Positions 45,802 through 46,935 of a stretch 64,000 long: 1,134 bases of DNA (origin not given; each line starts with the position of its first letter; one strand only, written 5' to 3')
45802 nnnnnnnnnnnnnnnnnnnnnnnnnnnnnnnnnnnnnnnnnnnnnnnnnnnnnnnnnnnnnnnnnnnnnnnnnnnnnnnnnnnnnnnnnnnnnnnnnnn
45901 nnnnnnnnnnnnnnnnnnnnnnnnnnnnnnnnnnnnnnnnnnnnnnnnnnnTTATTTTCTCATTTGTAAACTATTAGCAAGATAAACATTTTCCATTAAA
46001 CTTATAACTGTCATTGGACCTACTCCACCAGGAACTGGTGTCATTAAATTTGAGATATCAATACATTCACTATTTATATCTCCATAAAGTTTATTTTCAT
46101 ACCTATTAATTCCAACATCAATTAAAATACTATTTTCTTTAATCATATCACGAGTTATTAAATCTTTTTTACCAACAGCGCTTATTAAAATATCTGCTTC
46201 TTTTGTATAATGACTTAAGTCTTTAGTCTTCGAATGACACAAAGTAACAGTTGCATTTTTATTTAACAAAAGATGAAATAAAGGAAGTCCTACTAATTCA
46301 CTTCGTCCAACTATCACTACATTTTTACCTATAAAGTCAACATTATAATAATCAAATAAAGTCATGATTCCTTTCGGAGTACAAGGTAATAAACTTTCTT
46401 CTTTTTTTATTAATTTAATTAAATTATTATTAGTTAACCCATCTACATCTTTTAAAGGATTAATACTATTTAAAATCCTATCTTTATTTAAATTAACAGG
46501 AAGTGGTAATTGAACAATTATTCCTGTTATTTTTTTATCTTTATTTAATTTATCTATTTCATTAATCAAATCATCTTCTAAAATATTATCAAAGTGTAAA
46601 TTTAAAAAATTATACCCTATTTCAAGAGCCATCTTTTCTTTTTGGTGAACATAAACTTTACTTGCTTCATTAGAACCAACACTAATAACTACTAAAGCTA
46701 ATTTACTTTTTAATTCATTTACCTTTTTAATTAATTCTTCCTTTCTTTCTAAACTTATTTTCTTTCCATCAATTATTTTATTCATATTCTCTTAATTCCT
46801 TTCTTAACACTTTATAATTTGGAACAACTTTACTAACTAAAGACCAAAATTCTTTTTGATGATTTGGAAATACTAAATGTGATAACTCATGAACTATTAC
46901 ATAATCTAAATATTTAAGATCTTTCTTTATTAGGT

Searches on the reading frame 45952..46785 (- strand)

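Call 48: search_protein_families(library=pfam, proteins=[window:45952-46785:-], max_evalue=0.001)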
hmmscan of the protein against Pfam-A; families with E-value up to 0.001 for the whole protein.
window:45952-46785:- (277 aa): 2 families
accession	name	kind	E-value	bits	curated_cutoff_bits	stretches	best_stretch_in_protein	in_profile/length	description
PF02882.25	THF_DHG_CYH_C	-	2.8e-60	202.7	27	1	120-271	3-156/160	Tetrahydrofolate dehydrogenase/cyclohydrolase, NAD(P)-binding domain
PF00763.28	THF_DHG_CYH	-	6.4e-30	104.2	32.8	1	5-115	1-115/115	Tetrahydrofolate dehydrogenase/cyclohydrolase, catalytic domain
